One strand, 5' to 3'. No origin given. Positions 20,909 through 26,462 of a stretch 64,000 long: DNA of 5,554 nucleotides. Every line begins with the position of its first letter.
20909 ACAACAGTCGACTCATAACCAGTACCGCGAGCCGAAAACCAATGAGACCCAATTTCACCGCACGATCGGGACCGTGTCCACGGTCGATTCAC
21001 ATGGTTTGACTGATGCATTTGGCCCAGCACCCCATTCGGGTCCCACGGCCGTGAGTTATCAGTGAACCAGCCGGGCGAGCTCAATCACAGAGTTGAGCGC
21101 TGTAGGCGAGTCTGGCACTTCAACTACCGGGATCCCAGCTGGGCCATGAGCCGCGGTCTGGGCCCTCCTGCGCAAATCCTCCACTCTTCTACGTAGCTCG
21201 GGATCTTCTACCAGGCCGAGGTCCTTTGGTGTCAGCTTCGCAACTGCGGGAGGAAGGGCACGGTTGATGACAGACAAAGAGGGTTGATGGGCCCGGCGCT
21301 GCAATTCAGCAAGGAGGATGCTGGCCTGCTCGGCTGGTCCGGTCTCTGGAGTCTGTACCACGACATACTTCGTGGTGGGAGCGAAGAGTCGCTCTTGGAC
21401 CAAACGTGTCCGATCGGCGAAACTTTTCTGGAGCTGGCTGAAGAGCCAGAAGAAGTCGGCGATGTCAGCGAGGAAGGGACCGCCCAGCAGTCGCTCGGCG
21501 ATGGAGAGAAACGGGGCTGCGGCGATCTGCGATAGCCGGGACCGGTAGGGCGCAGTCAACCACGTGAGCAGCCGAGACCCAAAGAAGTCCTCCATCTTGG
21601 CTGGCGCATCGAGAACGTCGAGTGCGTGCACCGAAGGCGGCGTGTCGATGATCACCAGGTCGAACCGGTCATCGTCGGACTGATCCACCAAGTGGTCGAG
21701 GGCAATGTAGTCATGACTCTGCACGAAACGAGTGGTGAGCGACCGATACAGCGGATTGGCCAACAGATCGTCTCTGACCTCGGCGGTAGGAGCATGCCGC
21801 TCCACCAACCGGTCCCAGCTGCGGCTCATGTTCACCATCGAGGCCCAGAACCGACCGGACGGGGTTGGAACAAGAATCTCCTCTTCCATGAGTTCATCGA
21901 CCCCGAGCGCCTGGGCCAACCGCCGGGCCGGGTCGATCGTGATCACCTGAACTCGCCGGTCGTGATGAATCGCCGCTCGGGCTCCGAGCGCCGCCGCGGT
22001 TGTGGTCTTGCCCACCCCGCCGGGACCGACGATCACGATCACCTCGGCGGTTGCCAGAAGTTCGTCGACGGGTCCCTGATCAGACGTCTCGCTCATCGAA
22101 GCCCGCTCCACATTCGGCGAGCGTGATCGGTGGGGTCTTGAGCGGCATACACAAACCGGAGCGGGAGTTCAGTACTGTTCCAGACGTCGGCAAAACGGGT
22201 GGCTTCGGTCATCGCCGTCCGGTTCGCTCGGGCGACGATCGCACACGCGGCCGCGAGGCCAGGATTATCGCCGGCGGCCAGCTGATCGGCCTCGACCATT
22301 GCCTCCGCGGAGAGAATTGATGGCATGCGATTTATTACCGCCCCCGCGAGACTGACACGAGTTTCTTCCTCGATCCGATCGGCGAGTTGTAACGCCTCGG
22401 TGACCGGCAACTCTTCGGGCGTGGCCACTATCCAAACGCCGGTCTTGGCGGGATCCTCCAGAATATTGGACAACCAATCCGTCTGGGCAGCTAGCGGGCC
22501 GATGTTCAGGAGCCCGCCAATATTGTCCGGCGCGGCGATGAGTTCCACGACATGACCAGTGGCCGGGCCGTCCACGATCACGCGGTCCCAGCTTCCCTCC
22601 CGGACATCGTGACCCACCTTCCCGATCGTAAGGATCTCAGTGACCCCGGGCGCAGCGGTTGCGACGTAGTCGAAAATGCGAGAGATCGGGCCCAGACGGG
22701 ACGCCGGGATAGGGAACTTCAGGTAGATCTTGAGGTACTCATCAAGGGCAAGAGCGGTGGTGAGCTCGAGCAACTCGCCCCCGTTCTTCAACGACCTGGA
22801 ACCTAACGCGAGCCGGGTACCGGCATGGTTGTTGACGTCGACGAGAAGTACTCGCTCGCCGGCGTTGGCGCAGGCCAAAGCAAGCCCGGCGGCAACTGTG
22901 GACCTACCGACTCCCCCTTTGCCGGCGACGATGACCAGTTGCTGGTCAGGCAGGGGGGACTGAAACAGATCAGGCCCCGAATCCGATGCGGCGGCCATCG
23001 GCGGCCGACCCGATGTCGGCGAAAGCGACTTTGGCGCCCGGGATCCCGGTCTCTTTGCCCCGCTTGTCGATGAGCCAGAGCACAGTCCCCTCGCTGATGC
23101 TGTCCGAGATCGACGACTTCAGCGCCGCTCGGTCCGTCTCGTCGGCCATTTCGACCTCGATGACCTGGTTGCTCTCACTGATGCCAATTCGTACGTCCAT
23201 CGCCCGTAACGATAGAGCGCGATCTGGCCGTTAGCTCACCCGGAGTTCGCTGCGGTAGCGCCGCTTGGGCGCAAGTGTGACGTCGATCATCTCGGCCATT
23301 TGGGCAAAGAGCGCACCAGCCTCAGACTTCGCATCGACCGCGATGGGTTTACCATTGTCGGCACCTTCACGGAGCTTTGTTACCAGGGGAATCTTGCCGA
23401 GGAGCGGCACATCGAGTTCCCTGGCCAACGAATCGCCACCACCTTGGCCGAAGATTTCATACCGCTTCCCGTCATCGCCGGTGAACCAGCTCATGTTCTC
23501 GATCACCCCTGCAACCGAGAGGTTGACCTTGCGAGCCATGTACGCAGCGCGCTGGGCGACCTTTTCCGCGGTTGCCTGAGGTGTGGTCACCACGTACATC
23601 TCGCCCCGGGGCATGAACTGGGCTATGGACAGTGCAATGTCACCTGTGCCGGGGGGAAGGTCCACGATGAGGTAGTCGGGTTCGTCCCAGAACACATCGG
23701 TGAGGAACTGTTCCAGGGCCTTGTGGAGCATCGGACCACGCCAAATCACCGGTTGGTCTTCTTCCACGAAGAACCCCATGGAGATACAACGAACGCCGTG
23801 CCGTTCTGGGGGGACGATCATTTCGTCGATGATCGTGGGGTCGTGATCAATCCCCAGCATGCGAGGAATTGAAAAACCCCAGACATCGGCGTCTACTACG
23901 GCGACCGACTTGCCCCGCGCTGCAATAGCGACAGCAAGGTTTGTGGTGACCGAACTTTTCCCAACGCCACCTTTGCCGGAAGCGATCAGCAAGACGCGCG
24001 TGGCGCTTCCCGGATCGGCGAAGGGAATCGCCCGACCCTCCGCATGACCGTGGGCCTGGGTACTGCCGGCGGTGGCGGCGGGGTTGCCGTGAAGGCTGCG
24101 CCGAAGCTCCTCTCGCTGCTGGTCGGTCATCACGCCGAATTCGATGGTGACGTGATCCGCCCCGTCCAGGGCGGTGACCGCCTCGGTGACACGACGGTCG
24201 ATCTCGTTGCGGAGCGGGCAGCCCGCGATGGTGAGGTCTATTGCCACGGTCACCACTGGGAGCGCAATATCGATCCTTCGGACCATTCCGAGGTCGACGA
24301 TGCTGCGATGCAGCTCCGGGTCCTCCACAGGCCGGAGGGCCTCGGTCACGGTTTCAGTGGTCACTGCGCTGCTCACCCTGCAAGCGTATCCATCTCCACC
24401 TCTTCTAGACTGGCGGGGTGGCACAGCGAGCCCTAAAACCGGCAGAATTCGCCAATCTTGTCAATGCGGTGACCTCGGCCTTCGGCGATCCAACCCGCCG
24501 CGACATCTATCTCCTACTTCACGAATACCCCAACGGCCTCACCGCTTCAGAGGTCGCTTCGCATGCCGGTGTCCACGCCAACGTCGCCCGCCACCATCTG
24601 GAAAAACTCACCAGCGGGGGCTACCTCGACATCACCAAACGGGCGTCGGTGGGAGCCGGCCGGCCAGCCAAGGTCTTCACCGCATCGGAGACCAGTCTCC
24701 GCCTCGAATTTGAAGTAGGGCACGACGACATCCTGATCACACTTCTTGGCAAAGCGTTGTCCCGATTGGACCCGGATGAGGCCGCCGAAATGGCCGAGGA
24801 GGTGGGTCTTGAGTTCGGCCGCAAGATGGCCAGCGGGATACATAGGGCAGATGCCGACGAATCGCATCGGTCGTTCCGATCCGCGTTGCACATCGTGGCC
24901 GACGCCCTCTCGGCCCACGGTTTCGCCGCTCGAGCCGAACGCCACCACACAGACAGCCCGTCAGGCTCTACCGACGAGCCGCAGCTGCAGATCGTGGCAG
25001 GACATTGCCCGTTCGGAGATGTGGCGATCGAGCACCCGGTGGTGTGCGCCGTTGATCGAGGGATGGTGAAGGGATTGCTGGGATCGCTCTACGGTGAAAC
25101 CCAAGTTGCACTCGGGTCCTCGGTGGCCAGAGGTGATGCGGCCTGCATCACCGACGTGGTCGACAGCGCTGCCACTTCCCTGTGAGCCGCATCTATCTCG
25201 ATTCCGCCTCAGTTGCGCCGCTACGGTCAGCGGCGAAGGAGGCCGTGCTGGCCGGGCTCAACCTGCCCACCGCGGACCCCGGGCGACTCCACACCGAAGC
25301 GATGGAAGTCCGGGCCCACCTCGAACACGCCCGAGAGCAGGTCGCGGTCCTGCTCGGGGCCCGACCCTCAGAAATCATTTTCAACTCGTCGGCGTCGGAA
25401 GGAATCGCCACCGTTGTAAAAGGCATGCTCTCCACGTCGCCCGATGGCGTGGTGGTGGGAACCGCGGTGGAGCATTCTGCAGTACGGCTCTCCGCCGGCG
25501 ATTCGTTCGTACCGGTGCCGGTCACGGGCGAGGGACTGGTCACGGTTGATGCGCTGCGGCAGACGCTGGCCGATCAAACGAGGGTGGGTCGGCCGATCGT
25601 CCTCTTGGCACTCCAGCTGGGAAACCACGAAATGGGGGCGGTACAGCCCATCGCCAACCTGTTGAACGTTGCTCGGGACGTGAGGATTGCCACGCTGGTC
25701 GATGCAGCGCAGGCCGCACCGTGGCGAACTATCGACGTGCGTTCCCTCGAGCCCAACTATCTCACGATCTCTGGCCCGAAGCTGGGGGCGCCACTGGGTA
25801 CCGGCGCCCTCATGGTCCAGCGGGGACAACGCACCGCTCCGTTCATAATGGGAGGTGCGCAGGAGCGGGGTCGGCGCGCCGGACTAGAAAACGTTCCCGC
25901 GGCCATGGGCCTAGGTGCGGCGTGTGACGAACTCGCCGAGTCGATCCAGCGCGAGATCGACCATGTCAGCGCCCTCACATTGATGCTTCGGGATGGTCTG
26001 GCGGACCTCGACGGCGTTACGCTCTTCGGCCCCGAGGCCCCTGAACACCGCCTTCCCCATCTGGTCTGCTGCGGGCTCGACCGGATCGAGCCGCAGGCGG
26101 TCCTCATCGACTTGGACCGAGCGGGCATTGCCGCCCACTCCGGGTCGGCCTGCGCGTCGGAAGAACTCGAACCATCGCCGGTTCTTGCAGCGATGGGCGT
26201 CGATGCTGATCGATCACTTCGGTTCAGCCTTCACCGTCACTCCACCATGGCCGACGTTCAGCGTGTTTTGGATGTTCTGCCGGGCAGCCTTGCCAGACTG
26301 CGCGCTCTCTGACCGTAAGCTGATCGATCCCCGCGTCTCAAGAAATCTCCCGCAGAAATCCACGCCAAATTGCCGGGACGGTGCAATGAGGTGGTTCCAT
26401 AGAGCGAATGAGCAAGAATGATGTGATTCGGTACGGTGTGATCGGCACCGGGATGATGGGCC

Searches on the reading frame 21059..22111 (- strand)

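Call 26: search_protein_families(library=pfam, proteins=[window:21059-22111:-], max_evalue=0.00001)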
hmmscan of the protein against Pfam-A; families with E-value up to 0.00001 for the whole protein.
window:21059-22111:- (350 aa): 3 families
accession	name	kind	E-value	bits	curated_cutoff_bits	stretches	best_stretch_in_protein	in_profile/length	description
PF02374.21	ArsA_ATPase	-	2.7e-17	63.4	24.3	1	23-287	2-247/305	Anion-transporting ATPase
PF13614.12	AAA_31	-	8.6e-10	39.3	27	1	30-164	10-132/177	AAA domain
PF01656.29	CbiA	-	5.6e-07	30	25.4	1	25-233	2-71/125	CobQ/CobB/MinD/ParA nucleotide binding domain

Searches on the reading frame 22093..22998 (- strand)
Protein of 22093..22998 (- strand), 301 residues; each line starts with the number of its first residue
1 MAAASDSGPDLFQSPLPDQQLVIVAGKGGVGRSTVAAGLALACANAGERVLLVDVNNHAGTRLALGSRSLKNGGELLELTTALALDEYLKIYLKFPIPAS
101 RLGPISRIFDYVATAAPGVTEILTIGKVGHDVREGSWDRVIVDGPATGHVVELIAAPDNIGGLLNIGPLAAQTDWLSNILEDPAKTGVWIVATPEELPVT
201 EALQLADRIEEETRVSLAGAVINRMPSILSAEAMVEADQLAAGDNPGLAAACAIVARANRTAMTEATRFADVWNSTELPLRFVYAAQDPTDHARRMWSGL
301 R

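Call 26: search_protein_families(library=pfam, proteins=[window:22093-22998:-], max_evalue=0.00001)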
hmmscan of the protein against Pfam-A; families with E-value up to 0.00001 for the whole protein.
window:22093-22998:- (301 aa): 4 families
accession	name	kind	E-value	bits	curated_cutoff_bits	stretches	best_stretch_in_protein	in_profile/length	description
PF02374.21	ArsA_ATPase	-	1.2e-18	67.8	24.3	1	20-164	2-152/305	Anion-transporting ATPase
PF01656.29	CbiA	-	2.4e-09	37.7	25.4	1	21-225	1-83/125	CobQ/CobB/MinD/ParA nucleotide binding domain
PF10609.15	ParA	-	1.9e-08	34.5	27.1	1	20-55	5-40/246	NUBPL iron-transfer P-loop NTPase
PF13614.12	AAA_31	-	4.5e-07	30.4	27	1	22-73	5-56/177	AAA domain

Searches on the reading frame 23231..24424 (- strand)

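Call 26: search_protein_families(library=pfam, proteins=[window:23231-24424:-], max_evalue=0.00001)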
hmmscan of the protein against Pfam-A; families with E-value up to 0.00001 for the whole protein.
window:23231-24424:- (397 aa): 6 families
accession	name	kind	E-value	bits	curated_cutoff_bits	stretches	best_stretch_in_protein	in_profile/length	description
PF10609.15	ParA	-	1.1e-86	290.7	27.1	1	142-379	3-244/246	NUBPL iron-transfer P-loop NTPase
PF01883.24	FeS_assembly_P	-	1.9e-18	66.9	23.5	1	24-95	2-72/73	Iron-sulfur cluster assembly protein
PF01656.29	CbiA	-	1.2e-13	51.6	25.4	1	146-361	2-125/125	CobQ/CobB/MinD/ParA nucleotide binding domain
PF00142.24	Fer4_NifH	-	2.6e-09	37.4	25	1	149-381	6-245/271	4Fe-4S iron sulfur cluster binding proteins, NifH/frxC family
PF13614.12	AAA_31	-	3.2e-08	34.2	27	1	143-181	2-40/177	AAA domain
PF09140.17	MipZ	-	7.8e-06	25.8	20.7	0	144-191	2-49/262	ATPase MipZ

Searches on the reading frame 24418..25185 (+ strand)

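Call 27: search_protein_families(library=pfam, proteins=[window:24418-25185:+], max_evalue=0.001)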
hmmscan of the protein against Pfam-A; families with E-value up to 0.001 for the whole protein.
window:24418-25185:+ (255 aa): 4 families
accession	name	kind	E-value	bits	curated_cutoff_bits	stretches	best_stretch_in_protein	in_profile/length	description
PF12840.13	HTH_20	-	3.4e-11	43.4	27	1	23-68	2-46/51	Helix-turn-helix domain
PF18546.6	MetOD1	-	1e-05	26.1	23.8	1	184-244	78-138/142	Methanogen output domain 1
PF16365.12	EutK_C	-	1.6e-05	25.2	27.5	1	38-70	12-44/52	Ethanolamine utilization protein EutK C-terminus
PF09339.16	HTH_IclR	-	0.00073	19.7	22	0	33-70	11-48/52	IclR helix-turn-helix domain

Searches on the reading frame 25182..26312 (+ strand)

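Call 27: search_protein_families(library=pfam, proteins=[window:25182-26312:+], max_evalue=0.001)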
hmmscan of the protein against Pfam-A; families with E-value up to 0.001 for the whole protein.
window:25182-26312:+ (376 aa): 1 family
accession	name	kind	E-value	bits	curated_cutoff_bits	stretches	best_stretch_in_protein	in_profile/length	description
PF00266.25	Aminotran_5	-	6.3e-50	170.6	21.5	1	4-362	1-371/371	Aminotransferase class-V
